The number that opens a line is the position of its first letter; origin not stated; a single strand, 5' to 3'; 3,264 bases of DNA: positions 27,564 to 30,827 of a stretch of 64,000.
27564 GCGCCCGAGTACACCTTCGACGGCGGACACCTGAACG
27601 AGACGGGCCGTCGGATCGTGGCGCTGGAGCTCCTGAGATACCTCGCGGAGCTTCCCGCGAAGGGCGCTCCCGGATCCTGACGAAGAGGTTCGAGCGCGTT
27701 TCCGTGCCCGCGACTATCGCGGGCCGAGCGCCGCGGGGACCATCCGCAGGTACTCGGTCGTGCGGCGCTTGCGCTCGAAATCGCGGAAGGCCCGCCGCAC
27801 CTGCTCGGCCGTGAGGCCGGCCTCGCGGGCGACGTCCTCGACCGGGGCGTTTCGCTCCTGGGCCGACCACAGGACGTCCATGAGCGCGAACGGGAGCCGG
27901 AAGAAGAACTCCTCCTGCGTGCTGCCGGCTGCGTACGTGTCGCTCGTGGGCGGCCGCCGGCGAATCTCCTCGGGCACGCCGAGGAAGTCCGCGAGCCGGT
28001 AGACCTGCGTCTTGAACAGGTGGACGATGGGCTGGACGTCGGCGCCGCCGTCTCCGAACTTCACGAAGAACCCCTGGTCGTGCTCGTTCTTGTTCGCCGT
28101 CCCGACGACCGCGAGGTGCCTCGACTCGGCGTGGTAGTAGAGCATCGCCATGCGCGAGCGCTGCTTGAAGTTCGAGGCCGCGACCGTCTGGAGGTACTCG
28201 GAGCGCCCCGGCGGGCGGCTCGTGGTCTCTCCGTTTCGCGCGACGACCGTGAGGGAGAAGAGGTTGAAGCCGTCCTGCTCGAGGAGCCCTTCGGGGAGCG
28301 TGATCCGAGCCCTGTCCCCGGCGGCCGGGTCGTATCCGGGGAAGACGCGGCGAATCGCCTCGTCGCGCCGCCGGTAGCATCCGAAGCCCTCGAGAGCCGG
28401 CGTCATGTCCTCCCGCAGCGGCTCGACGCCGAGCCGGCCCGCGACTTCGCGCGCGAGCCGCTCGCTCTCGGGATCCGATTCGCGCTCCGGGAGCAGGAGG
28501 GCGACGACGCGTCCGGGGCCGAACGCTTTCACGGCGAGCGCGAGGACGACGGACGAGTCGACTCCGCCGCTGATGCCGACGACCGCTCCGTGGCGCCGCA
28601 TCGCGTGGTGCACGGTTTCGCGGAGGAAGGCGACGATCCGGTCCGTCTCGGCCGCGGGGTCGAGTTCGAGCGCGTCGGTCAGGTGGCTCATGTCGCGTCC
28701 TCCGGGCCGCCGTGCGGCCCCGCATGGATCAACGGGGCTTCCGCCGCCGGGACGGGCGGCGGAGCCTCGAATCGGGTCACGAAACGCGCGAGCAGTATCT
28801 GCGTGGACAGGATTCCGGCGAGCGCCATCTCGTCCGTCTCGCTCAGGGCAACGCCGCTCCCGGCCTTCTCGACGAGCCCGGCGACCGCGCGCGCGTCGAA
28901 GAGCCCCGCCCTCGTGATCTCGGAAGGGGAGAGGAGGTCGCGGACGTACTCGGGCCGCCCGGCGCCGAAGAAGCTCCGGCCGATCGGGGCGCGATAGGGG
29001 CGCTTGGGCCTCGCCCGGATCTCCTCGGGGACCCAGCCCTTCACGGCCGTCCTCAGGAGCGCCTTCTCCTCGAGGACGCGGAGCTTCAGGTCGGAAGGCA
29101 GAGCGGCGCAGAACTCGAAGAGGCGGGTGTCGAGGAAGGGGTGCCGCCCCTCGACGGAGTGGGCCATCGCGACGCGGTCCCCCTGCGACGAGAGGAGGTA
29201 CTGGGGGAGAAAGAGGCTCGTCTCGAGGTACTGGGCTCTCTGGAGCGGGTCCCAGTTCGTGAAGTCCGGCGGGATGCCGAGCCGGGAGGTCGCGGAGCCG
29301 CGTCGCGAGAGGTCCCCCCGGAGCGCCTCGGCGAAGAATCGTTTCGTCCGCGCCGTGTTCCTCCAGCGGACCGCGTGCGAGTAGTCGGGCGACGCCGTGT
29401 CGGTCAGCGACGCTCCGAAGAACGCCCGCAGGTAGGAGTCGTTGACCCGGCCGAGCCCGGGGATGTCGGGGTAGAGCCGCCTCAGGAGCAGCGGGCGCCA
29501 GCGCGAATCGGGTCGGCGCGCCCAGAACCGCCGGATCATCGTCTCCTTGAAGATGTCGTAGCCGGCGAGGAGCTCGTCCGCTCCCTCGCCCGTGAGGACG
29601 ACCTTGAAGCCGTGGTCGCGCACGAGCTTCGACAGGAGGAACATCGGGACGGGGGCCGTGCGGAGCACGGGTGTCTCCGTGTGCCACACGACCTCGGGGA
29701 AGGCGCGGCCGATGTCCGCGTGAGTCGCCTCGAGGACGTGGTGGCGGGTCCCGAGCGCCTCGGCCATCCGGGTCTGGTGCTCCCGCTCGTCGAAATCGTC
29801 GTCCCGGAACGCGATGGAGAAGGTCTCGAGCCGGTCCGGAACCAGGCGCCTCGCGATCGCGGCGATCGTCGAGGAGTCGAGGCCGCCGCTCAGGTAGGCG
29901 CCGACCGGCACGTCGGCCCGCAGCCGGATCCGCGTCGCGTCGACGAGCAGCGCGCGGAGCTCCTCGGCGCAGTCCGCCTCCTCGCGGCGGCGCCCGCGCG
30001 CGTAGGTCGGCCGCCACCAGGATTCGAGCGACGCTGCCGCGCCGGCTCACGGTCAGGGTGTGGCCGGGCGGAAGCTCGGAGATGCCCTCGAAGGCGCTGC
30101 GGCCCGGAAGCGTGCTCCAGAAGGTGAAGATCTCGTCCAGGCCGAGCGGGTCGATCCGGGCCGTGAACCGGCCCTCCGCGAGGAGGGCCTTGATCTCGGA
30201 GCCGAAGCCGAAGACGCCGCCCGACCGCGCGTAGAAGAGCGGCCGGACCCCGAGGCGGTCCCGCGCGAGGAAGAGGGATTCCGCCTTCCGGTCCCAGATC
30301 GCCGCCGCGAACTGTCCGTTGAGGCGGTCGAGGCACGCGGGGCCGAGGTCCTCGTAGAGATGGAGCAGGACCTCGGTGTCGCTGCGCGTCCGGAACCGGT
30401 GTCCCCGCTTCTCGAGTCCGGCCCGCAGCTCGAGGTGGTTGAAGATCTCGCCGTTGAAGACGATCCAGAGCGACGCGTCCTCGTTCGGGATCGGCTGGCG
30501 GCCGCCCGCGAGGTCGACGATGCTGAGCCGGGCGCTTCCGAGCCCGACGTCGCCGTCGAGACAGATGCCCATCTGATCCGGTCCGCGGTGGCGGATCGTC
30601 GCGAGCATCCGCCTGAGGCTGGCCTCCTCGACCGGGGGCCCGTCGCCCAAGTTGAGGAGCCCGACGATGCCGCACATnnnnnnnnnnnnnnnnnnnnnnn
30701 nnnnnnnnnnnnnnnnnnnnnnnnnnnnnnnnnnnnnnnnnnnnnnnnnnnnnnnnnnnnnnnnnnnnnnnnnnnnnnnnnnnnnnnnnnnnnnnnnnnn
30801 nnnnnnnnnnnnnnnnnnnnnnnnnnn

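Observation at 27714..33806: Tightly coupled aceA - ACP - AMP-ligase - AsnB - NadE operon: two PP-loop amidating enzymes behind a carrier-protein loading module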

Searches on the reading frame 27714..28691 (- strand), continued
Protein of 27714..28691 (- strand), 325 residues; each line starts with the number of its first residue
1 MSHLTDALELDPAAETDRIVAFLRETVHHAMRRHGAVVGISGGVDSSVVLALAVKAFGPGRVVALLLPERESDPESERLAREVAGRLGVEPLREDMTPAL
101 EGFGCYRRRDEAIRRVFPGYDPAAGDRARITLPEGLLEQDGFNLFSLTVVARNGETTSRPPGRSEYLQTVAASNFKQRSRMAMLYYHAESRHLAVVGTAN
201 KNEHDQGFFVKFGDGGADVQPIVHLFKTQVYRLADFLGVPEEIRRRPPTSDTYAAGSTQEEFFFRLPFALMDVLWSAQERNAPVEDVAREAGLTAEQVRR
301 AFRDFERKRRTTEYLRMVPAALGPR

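Call 82: search_protein_families(library=ncbifam, proteins=[L089:10157-12094:+, L089:12415-13962:+, L089:13959-14963:+], max_evalue=1e-30)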
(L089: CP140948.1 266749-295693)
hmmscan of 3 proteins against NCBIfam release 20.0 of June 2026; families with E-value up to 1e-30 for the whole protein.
L089:10157-12094:+ (645 aa): 5 families
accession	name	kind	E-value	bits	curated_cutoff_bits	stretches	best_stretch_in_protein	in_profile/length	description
TIGR01536.1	asn_synth_AEB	equivalog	1.2e-152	509.6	267.1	1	2-563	1-517/517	asparagine synthase (glutamine-hydrolyzing)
TIGR03108.1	eps_aminotran_1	hypoth_equivalog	1.9e-133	446.4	816.9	1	14-610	17-607/628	XrtA/PEP-CTERM system amidotransferase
TIGR03104.1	trio_amidotrans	equivalog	3e-114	382.4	570.1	1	1-377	1-383/589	N-acetylglutaminylglutamine amidotransferase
NF006949.0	PRK09431.1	equivalog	2e-99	333.7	499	2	1-165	1-168/554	asparagine synthase B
NF033535.1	lass_lactam_cya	exception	1.7e-83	281.4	525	1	17-379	19-385/668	lasso peptide isopeptide bond-forming cyclase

L089:12415-13962:+ (515 aa): 73 families (the best 25 are shown)
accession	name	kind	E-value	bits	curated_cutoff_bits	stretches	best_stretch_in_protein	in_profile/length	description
TIGR03098.1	ligase_PEP_1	hypoth_equivalog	4.2e-137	457.7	592.35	1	5-508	4-515/517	acyl-CoA ligase (AMP-forming), exosortase A system-associated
NF004837.0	PRK06187.1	subfamily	5.3e-118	394.6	476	1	3-506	10-517/531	long-chain-fatty-acid--CoA ligase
NF006182.0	PRK08316.1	subfamily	1e-107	360.8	663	1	5-505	15-511/523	fatty acyl-CoA synthetase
NF006181.0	PRK08314.1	subfamily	1e-89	301.3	705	1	10-508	33-551/563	long-chain-fatty-acid--CoA ligase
TIGR01733.1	AA-adenyl-dom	subfamily_domain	4.3e-87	292.6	317.4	1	29-443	2-409/409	amino acid adenylation domain-containing protein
NF005801.1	PRK07656.1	equivalog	1.1e-81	275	657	1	7-504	7-496/500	FadD3 family acyl-CoA ligase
NF005702.0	PRK07514.1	subfamily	1.2e-78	264.7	558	1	13-507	15-496/506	malonyl-CoA synthase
NF005857.1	PRK07786.1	exception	7.4e-77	259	733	1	7-503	15-504/513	fatty-acid--CoA ligase FadD5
NF052580.1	Str24CoAsynCasG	equivalog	8.3e-76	255.4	750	1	7-505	46-544/548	steroid-24-oyl-CoA synthetase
NF004114.0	PRK05605.1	equivalog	1.1e-75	255.1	766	1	162-511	222-569/575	long-chain-fatty-acid--CoA ligase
NF004808.0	PRK06155.1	equivalog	1.8e-74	250.9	722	1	5-505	25-516/542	ATP-dependent acyl-CoA ligase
NF004797.0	PRK06145.1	equivalog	1.7e-73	247.7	850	1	10-511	11-495/499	acyl-CoA synthetase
NF004822.0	PRK06178.1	equivalog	6.8e-73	246.1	782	1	6-505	42-561/571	acyl-CoA synthetase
NF052269.1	Staph_lig_FadD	equivalog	2.2e-72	244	650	1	162-506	151-488/499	long-chain-fatty-acid--CoA ligase FadD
NF005307.0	PRK06839.1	equivalog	3.3e-71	240.4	748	1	10-506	11-488/496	o-succinylbenzoate--CoA ligase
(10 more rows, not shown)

L089:13959-14963:+ (334 aa): 3 families
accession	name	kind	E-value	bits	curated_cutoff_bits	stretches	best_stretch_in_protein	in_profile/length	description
NF002048.0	PRK00876.1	subfamily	3.6e-160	532.2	313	1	8-332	3-328/330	NAD(+) synthase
NF010587.0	PRK13980.1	equivalog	4.4e-49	167.1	255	0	176-309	112-244/267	NAD+ synthase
TIGR00552.1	nadE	equivalog_domain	5.4e-42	143.7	63.65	0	174-299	106-223/251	NAD(+) synthase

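Call 90: search_dna_similar(query=window:27714-28691:-, collection=plasmids, mode=protein, max_evalue=1e-20, max_rows=40, rows=spread)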
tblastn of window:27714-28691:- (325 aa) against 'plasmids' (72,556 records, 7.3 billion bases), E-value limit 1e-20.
Records with a match: 117; places in all: 117; records where one place covers at least 80% of the query: 115.
Best place of each record, by identity: <60% 117.
By first word of the organism name: Sinorhizobium 76; Azospirillum 12; Ensifer 9; Mesorhizobium 8; Shinella 8; Rhizobium 2; Nitratireductor 1; Roseateles 1.
By predicted mobility (MOB-suite, as given by PLSDB): mobilizable 62; non-mobilizable 43; conjugative 12.
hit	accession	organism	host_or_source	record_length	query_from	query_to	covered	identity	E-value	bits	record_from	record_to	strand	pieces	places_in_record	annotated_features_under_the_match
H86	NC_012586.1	Sinorhizobium fredii NGR234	-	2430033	6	324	98%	51.7%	1e-78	268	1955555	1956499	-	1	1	record has no annotation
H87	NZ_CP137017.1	Sinorhizobium fredii GR64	Phaseolus vulgaris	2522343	6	324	98%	50.8%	1e-77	265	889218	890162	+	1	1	record has no annotation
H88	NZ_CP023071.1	Sinorhizobium fredii CCBAU 83666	G.max,nodule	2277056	6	324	98%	50.5%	2e-76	261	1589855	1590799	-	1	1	record has no annotation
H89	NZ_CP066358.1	Sinorhizobium meliloti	Medicago lupulina L.,nodules of ...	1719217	6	324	98%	50.2%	7e-77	263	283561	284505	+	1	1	none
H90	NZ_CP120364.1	Sinorhizobium kummerowiae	Kummerowia stipulacea,Pure culture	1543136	6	324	98%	49.8%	2e-76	261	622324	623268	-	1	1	none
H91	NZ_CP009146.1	Sinorhizobium meliloti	Medicago orbicularis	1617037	6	324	98%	49.8%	1e-75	259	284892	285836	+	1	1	none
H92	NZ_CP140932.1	Sinorhizobium medicae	Medicago lupulina,whole organism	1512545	6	324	98%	49.5%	7e-76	259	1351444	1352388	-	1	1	none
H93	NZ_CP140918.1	Sinorhizobium medicae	Medicago lupulina,whole organism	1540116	6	324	98%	49.5%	7e-76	259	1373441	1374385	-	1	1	none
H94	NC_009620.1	Sinorhizobium medicae WSM419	-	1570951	6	324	98%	49.5%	7e-76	259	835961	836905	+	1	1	none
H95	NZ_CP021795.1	Sinorhizobium meliloti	Medicago sativa,Single Cell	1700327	6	324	98%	49.5%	2e-75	258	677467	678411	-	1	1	none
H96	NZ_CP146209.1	Sinorhizobium meliloti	-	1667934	6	324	98%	49.5%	2e-75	258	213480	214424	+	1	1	none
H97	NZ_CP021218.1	Sinorhizobium meliloti RU11/001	-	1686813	6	324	98%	49.5%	2e-75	258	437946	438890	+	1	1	none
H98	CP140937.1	Sinorhizobium meliloti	Medicago lupulina,whole organism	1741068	6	324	98%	49.5%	2e-75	258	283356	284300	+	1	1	nadE: NAD(+) synthase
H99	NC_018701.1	Sinorhizobium meliloti Rm41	-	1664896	6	324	98%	49.5%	2e-75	258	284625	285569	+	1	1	none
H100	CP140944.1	Sinorhizobium meliloti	Medicago lupulina,whole organism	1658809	6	324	98%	49.5%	2e-75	258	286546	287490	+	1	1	nadE: NAD(+) synthase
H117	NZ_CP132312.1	Shinella zoogloeoides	Homo sapiens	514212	8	323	97%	46.5%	5e-73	251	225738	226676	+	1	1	nadE: NAD(+) synthase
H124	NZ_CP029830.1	Azospirillum ramasamyi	single cell,Cow dung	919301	23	298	85%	46.9%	2e-61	218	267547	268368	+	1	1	nadE: NAD(+) synthase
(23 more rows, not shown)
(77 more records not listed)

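Call 91: get_annotated_region(hit=H124, flank=11000)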
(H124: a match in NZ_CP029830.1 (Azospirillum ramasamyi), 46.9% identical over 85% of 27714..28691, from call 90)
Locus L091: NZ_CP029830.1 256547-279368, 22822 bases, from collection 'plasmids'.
description: Azospirillum ramasamyi strain M2T2B2 plasmid unnamed1, complete sequence
organism: Azospirillum ramasamyi (NCBI taxid 682998)
taxonomy: Bacteria; Pseudomonadota; Alphaproteobacteria; Rhodospirillales; Azospirillaceae; Azospirillum; Azospirillum ramasamyi
host: -; source: single cell,Cow dung; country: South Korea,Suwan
typing (MOB-suite, as given by PLSDB): non-mobilizable
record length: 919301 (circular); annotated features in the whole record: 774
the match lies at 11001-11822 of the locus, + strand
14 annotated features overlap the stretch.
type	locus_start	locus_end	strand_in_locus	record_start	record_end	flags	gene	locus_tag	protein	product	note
CDS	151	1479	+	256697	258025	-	-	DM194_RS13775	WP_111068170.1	O-antigen ligase family protein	-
CDS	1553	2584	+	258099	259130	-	-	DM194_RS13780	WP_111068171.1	glycosyltransferase family 2 protein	-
CDS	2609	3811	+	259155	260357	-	-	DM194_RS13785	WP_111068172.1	glycosyltransferase family 4 protein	-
CDS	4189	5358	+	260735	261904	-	-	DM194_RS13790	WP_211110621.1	glycosyltransferase family 4 protein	-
CDS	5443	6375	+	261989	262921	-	-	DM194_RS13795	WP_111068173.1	polysaccharide deacetylase family protein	GO:0005975 - carbohydrate metabolic process [Evidence IEA]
CDS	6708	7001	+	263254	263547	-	-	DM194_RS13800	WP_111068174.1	acyl carrier protein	GO:0006633 - fatty acid biosynthetic process [Evidence IEA]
CDS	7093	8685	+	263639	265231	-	-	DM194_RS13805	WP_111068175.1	class I adenylate-forming enzyme family protein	-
CDS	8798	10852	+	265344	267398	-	asnB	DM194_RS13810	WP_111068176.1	asparagine synthase (glutamine-hydrolyzing)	GO:0006529 - asparagine biosynthetic process [Evidence IEA]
CDS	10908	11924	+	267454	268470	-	nadE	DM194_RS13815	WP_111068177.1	NAD(+) synthase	GO:0009435 - NAD biosynthetic process [Evidence IEA]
CDS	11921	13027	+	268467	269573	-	-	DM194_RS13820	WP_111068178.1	GNAT family N-acetyltransferase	-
CDS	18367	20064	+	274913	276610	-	-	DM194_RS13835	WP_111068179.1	monovalent cation:proton antiporter-2 (CPA2) family protein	GO:0006812 - monoatomic cation transport [Evidence IEA]; GO:1902600 - proton transmembrane transport [Evidence IEA]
CDS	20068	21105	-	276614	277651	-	-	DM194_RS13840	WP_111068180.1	sulfate ABC transporter ATP-binding protein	-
CDS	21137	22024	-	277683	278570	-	cysW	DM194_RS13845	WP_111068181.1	sulfate ABC transporter permease subunit CysW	GO:0008272 - sulfate transport [Evidence IEA]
CDS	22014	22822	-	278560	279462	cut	cysT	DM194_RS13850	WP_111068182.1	sulfate ABC transporter permease subunit CysT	GO:0008272 - sulfate transport [Evidence IEA]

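Call 92: get_annotated_region(hit=H117, flank=11000)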
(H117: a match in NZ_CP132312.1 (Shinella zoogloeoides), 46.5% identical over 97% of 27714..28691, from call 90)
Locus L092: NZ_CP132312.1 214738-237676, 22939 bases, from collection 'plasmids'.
description: Shinella zoogloeoides strain UPHL-collab-1 plasmid unnamed2, complete sequence
organism: Shinella zoogloeoides (NCBI taxid 352475)
taxonomy: Bacteria; Pseudomonadota; Alphaproteobacteria; Hyphomicrobiales; Rhizobiaceae; Shinella; Shinella zoogloeoides
host: -; source: Homo sapiens; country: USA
typing (MOB-suite, as given by PLSDB): non-mobilizable
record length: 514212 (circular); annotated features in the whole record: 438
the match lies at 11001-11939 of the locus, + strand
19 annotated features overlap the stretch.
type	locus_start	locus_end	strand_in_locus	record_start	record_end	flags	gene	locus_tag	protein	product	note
CDS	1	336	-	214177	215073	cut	-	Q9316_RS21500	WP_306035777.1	glycosyltransferase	-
CDS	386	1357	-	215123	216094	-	-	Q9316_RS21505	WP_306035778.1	NAD(P)-dependent oxidoreductase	-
CDS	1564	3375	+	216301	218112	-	-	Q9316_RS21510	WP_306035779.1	alpha/beta fold hydrolase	-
CDS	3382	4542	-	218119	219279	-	-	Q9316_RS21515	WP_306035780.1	glycosyltransferase family 1 protein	-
CDS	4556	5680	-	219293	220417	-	-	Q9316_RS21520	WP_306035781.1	glycosyltransferase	-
CDS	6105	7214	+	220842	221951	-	-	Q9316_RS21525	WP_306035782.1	hypothetical protein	-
CDS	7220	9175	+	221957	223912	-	asnB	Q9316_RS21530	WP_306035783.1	asparagine synthase (glutamine-hydrolyzing)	GO:0006529 - asparagine biosynthetic process [Evidence IEA]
CDS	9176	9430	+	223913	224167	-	-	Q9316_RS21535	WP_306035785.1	acyl carrier protein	GO:0006633 - fatty acid biosynthetic process [Evidence IEA]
CDS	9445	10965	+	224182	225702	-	-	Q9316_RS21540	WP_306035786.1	class I adenylate-forming enzyme family protein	-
CDS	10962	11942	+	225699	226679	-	nadE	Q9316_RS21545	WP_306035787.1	NAD(+) synthase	GO:0009435 - NAD biosynthetic process [Evidence IEA]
CDS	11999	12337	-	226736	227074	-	-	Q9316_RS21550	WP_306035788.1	RidA family protein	-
CDS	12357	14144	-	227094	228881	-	-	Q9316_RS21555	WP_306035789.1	alanine racemase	-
CDS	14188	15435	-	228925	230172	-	-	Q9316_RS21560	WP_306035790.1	D-amino acid dehydrogenase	GO:0055130 - D-alanine catabolic process [Evidence IEA]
CDS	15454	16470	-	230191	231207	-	-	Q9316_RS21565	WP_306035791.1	C45 family peptidase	-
CDS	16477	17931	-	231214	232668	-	-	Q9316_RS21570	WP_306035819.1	biotin carboxylase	-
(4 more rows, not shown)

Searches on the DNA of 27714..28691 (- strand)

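Call 77: search_dna_similar(query=L089:10157-14963:+, collection=plasmids, mode=near, max_rows=60)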
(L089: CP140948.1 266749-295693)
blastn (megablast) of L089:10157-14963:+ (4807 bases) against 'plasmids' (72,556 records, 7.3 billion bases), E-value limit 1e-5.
Records with a match: 103; places in all: 103; records where one place covers at least 80% of the query: 89.
Best place of each record, by identity: >=99% 45; 95-99% 7; 80-90% 39; 60-80% 12.
By first word of the organism name: Sinorhizobium 76; Ensifer 9; Shinella 8; Mesorhizobium 6; Streptomyces 2; Roseateles 1; Nitratireductor 1.
By predicted mobility (MOB-suite, as given by PLSDB): mobilizable 57; non-mobilizable 35; conjugative 11.
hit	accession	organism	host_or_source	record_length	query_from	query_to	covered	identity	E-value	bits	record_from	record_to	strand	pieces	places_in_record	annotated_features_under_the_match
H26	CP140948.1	Sinorhizobium meliloti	Medicago lupulina,whole organism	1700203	1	4807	100%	100.0%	0e+0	8877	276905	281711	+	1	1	asnB: asparagine synthase (glutamine-hydrolyzing) | class I adenylate-forming enzyme family protein | nadE: NAD(+) synthase | acyl carrier protein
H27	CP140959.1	Sinorhizobium meliloti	Medicago lupulina,whole organism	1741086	1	4807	100%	100.0%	0e+0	8872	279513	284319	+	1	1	asnB: asparagine synthase (glutamine-hydrolyzing) | class I adenylate-forming enzyme family protein | nadE: NAD(+) synthase | acyl carrier protein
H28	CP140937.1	Sinorhizobium meliloti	Medicago lupulina,whole organism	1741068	1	4807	100%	99.9%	0e+0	8861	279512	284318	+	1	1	class I adenylate-forming enzyme family protein | nadE: NAD(+) synthase | acyl carrier protein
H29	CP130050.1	Sinorhizobium meliloti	Medicago,Cell culture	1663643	1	4807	100%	99.9%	0e+0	8855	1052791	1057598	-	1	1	asnB: asparagine synthase (glutamine-hydrolyzing) | class I adenylate-forming enzyme family protein | acyl carrier protein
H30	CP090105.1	Sinorhizobium meliloti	Medicago,Cell culture,Plant nodule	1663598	1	4807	100%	99.9%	0e+0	8853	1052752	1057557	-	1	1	asnB: asparagine synthase (glutamine-hydrolyzing) | nadE: NAD(+) synthase | acyl carrier protein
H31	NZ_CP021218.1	Sinorhizobium meliloti RU11/001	-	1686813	1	4807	100%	99.9%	0e+0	8844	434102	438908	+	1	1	none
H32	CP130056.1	Sinorhizobium meliloti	Medicago,Cell culture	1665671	1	4807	100%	99.9%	0e+0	8842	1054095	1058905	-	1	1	nadE: NAD(+) synthase | acyl carrier protein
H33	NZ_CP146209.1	Sinorhizobium meliloti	-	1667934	1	4807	100%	99.9%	0e+0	8839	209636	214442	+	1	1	none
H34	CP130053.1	Sinorhizobium meliloti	Medicago,Cell culture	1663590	1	4807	100%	99.9%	0e+0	8837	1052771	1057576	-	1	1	asnB: asparagine synthase (glutamine-hydrolyzing) | class I adenylate-forming enzyme family protein | nadE: NAD(+) synthase | acyl carrier protein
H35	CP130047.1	Sinorhizobium meliloti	Medicago,Cell culture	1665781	1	4807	100%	99.8%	0e+0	8828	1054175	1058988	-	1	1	nadE: NAD(+) synthase | AMP-binding protein | acyl carrier protein | hypothetical protein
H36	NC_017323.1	Sinorhizobium meliloti BL225C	-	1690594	1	4807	100%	99.8%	0e+0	8822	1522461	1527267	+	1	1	none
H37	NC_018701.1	Sinorhizobium meliloti Rm41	-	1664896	1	4807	100%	99.8%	0e+0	8822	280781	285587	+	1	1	none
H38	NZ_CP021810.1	Sinorhizobium meliloti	Medicago sativa,Single Cell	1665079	1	4807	100%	99.8%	0e+0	8822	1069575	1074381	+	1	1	none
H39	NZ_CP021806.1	Sinorhizobium meliloti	Medicago truncatula,Single Cell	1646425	1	4807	100%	99.8%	0e+0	8822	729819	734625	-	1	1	none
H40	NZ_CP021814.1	Sinorhizobium meliloti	Medicago truncatula,Single Cell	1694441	1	4807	100%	99.8%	0e+0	8822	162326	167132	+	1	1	none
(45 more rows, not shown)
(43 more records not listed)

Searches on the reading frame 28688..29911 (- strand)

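Call 5: search_protein_families(library=ncbifam, proteins=[window:28688-29911:-], max_evalue=0.00001)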
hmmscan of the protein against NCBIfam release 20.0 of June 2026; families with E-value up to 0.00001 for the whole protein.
window:28688-29911:- (407 aa): 6 families
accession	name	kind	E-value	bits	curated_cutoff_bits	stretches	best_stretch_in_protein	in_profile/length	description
TIGR01536.1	asn_synth_AEB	equivalog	5.3e-69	233.6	267.1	1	2-306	254-517/517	asparagine synthase (glutamine-hydrolyzing)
TIGR03108.1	eps_aminotran_1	hypoth_equivalog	6.4e-48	163.9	816.9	1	2-353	260-607/628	XrtA/PEP-CTERM system amidotransferase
NF006949.0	PRK09431.1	equivalog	8.2e-39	133.5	499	2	2-124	229-364/554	asparagine synthase B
TIGR03104.1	trio_amidotrans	equivalog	5.3e-32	110.8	570.1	2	2-121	262-383/589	N-acetylglutaminylglutamine amidotransferase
NF033535.1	lass_lactam_cya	exception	4.4e-25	88.3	525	2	2-131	258-393/668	lasso peptide isopeptide bond-forming cyclase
NF033561.1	macrolact_Ik_Al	subfamily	4.2e-13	48.8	300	1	6-121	217-337/561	albusnodin/ikarugamycin family macrolactam cyclase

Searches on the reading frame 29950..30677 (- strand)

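Call 5: search_protein_families(library=ncbifam, proteins=[window:29950-30677:-], max_evalue=0.00001)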
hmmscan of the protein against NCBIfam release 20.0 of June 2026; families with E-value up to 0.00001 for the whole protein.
window:29950-30677:- (242 aa): 8 families
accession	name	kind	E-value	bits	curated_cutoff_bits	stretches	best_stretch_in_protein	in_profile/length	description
TIGR01536.1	asn_synth_AEB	equivalog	1.8e-71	241.7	267.1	1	2-209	1-210/517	asparagine synthase (glutamine-hydrolyzing)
TIGR03108.1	eps_aminotran_1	hypoth_equivalog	5.8e-69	233.4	816.9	1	1-216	1-217/628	XrtA/PEP-CTERM system amidotransferase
TIGR03104.1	trio_amidotrans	equivalog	2.2e-59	201.2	570.1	1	1-217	1-218/589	N-acetylglutaminylglutamine amidotransferase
NF006949.0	PRK09431.1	equivalog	1.1e-53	182.7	499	1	1-168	1-168/554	asparagine synthase B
NF033535.1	lass_lactam_cya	exception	2.9e-41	141.8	525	1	1-215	1-215/668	lasso peptide isopeptide bond-forming cyclase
NF001484.0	PRK00331.1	subfamily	9.1e-12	44.1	381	1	64-170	89-203/601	isomerizing glutamine--fructose-6-phosphate transaminase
TIGR01134.1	purF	equivalog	1.8e-10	40.7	350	1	60-169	84-203/432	amidophosphoribosyltransferase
TIGR01135.1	glmS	equivalog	3.9e-10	38.8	418.05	1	66-169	90-201/607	glutamine--fructose-6-phosphate transaminase (isomerizing)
